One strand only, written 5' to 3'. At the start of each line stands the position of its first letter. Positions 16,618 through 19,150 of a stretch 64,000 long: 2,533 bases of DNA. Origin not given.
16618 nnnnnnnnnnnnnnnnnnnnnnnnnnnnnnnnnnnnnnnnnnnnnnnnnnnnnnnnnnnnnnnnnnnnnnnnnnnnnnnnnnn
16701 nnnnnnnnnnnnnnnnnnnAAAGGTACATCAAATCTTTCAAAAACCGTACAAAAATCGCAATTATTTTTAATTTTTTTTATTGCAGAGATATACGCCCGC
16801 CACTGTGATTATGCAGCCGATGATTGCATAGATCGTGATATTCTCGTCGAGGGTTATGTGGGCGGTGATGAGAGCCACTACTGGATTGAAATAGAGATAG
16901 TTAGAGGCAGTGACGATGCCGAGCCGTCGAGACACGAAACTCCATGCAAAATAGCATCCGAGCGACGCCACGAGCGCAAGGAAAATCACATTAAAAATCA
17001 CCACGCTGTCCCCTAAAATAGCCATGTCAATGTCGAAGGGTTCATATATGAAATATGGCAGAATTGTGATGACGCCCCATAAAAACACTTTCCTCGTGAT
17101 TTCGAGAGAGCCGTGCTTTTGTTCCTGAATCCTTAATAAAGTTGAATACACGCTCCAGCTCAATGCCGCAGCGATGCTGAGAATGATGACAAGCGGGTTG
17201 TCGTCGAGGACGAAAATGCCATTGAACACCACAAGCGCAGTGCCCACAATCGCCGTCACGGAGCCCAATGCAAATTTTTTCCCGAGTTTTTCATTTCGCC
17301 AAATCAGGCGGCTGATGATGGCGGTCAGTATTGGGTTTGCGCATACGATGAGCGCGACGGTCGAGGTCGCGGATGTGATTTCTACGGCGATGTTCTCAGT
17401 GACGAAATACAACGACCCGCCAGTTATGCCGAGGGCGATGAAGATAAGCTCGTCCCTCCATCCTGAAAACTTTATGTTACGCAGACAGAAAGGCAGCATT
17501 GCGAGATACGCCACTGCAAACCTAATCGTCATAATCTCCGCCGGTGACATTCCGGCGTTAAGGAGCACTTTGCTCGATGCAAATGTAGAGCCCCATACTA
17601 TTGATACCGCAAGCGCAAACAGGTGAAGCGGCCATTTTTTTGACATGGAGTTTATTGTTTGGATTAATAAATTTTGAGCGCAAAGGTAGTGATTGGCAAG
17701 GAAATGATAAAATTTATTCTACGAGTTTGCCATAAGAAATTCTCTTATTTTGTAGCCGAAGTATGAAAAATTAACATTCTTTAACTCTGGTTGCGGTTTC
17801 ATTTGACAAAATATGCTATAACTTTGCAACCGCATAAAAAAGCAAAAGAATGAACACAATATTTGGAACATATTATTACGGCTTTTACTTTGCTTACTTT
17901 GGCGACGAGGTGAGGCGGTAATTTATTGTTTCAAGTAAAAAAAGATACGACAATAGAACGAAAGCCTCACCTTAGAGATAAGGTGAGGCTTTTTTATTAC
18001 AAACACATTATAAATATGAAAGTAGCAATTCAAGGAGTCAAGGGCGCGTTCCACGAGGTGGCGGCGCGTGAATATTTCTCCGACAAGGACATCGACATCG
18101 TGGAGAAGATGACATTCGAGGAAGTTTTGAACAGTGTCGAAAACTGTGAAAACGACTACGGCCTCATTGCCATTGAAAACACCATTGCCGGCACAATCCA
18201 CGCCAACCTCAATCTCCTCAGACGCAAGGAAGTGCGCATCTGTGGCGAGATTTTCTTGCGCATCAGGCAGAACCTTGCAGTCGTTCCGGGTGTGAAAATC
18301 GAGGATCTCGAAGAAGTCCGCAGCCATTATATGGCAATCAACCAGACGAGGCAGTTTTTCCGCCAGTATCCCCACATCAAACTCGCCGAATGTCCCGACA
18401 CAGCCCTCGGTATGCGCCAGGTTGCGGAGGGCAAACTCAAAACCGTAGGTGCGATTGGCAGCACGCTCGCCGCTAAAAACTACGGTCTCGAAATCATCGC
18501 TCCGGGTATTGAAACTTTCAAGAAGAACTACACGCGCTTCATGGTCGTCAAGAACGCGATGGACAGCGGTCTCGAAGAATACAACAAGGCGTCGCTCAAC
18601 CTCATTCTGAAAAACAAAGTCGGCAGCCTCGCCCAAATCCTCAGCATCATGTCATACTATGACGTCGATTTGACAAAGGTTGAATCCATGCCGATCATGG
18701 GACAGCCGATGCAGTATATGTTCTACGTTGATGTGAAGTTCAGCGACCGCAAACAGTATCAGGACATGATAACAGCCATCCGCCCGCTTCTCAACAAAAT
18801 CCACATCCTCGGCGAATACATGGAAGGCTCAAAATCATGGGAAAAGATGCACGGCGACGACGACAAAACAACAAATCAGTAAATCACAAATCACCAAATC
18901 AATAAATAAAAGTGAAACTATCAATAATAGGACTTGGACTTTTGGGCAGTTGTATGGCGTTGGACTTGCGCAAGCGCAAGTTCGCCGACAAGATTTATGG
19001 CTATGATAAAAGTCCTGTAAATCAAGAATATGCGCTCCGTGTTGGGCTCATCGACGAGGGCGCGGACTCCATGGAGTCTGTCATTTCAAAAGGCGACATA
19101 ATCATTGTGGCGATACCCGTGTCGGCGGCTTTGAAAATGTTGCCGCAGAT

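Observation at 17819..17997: Phe/Tyr-codon leader peptide and three-segment attenuator in front of the pheA-tyrA-DAHPS/CM-aroD operon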

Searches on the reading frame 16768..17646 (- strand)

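Call 4: search_protein_families(library=pfam, proteins=[window:16768-17646:-])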
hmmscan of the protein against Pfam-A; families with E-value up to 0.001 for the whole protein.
window:16768-17646:- (292 aa): 1 family
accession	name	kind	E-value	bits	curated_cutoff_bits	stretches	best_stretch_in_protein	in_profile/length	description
PF00892.27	EamA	-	8.9e-34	117.1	28.2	2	8-140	4-134/135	EamA-like transporter family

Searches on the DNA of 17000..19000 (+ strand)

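Call 3: search_rna_families(source=window, start=17000, end=19000, threshold=evalue, max_evalue=10, show_alignments=3)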
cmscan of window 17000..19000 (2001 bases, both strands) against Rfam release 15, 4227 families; matches with E-value up to 10: 13.
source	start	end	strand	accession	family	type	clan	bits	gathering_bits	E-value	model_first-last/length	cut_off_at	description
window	17859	17992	+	RF04180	BTnc231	Gene; sRNA;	-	29.2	80.4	0.0018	1-154/154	no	Bacteroides sRNA BTnc231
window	17893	17993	+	RF04184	BTnc060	Gene; sRNA;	-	25.4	228.9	0.28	1-213/213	no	Bacteroides sRNA BTnc060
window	17866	17998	+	RF01859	Phe_leader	Cis-reg; leader;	-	24.7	55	0.28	1-125/125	no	Phenylalanine leader peptide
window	17959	18008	+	RF02433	SpF36_sRNA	Gene; sRNA;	-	23.5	48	2.3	1-51/51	no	Streptococcus sRNA SpF36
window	17169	17200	+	RF01273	sR34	Gene; snRNA; snoRNA; CD-box;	-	19.8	40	1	16-47/54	no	Small nucleolar RNA sR34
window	17679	17751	+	RF00079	OmrA-B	Gene; sRNA;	-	18.5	40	2.1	1-87/87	no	OmrA-B family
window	17787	17856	+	RF01726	SAM-II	Cis-reg; riboswitch;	-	17.5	44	4.2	1-60/60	no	SAM-II riboswitch aptamer (SAM-II long loop)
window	18745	18777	-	RF01753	psbNH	Cis-reg;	-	14.5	45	3.2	1-60/60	no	psbNH RNA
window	17933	17990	+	RF02080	STnc170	Gene; sRNA;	-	13.3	80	4.9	210-266/333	no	Salmonella enterica sRNA STnc170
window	17434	17453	+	RF01122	sR39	Gene; snRNA; snoRNA; CD-box;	-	12.9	50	4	1-56/56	no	Small nucleolar RNA sR39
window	17037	17094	+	RF01792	eiav_FSE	Cis-reg; frameshift_element;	-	12.7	40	9.9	1-35/35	no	ribosomal frameshift site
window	17179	17199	+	RF01133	sR3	Gene; snRNA; snoRNA; CD-box;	-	12.5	41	3.6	1-55/55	no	Small nucleolar RNA sR3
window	18893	18936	+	RF01675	CrcZ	Gene; sRNA;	-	10.3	95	6.3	1-398/398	no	Pseudomonas sRNA CrcZ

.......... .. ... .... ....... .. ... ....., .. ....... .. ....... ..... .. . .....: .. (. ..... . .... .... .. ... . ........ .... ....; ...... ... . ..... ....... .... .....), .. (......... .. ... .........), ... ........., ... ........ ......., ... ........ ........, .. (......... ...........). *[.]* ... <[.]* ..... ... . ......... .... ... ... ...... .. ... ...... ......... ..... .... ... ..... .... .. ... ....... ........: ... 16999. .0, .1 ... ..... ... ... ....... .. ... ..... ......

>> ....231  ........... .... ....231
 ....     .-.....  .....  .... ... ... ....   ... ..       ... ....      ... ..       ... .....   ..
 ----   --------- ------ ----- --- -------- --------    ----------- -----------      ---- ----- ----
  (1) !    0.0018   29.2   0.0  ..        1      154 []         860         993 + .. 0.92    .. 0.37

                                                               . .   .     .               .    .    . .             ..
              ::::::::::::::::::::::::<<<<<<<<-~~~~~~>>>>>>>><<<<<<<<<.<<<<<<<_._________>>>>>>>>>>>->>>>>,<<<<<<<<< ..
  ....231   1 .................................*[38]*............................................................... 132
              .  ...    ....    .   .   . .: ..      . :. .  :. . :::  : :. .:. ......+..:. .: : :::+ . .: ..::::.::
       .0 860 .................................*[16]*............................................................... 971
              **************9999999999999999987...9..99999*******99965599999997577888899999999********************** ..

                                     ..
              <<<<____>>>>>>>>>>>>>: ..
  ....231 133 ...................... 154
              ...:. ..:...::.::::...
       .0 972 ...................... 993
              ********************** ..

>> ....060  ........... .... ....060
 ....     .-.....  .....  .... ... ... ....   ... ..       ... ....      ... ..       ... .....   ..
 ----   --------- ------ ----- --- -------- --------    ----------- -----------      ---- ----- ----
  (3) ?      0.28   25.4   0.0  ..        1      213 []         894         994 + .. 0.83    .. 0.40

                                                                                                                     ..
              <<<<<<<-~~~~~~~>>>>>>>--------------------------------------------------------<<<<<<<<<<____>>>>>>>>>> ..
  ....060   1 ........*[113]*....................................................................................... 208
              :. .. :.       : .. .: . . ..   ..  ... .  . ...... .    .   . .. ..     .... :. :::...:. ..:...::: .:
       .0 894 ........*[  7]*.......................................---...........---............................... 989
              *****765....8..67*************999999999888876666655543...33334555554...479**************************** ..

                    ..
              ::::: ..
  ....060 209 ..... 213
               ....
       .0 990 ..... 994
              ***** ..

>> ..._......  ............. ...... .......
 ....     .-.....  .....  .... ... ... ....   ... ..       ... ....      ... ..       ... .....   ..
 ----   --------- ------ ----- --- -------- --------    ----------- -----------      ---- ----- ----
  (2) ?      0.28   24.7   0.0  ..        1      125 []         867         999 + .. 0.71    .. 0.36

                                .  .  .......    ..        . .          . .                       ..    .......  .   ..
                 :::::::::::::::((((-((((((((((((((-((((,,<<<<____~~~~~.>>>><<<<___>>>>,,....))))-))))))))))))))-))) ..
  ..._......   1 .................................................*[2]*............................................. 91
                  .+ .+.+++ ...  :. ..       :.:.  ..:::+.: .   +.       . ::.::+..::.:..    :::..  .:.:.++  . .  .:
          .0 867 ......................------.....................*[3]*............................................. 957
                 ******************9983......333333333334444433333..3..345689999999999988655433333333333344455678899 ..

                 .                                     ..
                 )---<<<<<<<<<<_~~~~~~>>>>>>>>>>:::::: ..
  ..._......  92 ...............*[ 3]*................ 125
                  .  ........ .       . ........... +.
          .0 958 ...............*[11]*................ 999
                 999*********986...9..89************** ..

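Call 42: search_rna_families(sources=[L001, L003, L005, L006, L009, L011, L014, L015, L025, L027, L030, L032, L037, L043, L045, L053, L062, L067, L070, L074], threshold=gathering)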
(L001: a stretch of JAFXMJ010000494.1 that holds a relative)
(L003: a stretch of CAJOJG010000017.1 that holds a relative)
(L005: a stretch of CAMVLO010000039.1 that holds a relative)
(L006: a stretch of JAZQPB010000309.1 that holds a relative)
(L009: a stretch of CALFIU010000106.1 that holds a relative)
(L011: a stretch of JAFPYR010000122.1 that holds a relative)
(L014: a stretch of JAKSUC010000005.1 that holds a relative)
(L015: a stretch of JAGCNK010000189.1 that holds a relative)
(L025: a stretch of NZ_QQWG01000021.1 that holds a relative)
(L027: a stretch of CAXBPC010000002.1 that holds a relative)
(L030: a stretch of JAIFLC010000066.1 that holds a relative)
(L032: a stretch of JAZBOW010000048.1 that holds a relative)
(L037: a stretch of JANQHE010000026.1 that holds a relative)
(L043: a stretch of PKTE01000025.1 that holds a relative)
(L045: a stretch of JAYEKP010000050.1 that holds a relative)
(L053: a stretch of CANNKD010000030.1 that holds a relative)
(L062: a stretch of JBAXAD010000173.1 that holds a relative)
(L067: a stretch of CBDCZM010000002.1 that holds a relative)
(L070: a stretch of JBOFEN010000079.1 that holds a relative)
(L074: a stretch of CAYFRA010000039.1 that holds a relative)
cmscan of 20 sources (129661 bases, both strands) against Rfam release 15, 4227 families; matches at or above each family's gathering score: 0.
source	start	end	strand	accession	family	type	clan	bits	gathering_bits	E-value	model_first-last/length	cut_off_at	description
